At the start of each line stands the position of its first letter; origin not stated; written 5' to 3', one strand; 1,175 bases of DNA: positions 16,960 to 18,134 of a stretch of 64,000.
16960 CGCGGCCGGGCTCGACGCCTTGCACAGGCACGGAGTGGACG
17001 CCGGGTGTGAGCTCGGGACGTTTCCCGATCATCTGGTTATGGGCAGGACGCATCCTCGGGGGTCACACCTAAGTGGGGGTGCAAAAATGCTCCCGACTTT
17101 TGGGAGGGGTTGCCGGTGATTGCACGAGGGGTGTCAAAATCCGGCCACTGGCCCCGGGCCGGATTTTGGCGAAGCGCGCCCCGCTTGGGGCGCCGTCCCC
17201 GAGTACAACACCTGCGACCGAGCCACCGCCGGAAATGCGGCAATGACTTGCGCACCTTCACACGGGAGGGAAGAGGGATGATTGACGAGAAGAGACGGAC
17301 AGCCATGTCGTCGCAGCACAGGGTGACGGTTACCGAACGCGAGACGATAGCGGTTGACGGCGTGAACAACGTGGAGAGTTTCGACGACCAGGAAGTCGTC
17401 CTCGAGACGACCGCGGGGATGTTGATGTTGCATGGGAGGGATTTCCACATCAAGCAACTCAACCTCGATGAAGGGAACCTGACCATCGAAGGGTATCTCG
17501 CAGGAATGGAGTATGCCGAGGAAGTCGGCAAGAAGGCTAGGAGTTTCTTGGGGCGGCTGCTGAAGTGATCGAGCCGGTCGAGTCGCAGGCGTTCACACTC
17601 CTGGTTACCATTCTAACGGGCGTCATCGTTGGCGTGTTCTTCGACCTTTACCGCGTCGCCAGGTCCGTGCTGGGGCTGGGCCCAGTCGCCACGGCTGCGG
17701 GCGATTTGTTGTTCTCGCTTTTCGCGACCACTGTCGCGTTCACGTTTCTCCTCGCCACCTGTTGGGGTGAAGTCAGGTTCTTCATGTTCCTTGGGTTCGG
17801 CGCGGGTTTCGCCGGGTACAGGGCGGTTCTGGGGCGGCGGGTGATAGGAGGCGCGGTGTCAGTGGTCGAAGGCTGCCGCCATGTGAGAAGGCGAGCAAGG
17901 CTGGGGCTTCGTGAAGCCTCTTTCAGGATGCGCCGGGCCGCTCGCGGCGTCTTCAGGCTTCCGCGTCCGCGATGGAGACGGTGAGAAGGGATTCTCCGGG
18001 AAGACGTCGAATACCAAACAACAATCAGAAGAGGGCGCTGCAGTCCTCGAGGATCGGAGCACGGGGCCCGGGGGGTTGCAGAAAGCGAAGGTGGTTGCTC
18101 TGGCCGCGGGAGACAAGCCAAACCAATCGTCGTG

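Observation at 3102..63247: Dense family of ~200-bp, inverted-repeat-bounded, multi-hairpin intergenic elements (8 copies in 64 kb)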

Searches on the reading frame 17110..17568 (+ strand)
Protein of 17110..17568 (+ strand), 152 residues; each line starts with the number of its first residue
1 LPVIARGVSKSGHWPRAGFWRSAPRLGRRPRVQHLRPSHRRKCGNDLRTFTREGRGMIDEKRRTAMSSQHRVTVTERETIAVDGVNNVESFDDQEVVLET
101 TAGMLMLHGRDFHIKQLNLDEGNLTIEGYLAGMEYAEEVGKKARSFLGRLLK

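Call 20: search_protein_families(library=pfam, proteins=[window:17110-17568:+], max_evalue=0.001)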
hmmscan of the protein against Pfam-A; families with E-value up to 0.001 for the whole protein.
window:17110-17568:+ (152 aa): 1 family
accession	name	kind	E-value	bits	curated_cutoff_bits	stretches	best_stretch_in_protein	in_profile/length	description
PF07873.16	YabP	-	7.8e-19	67.7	27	1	70-135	1-64/64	YabP family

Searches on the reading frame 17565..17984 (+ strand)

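Call 21: search_protein_families(library=pfam, proteins=[window:17565-17984:+], max_evalue=0.001)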
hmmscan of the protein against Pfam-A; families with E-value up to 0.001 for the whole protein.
window:17565-17984:+ (139 aa): 1 family
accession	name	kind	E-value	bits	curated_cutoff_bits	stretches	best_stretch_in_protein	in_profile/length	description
PF09578.15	Spore_YabQ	-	1.4e-19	70.5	27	1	12-89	1-78/79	Spore cortex protein YabQ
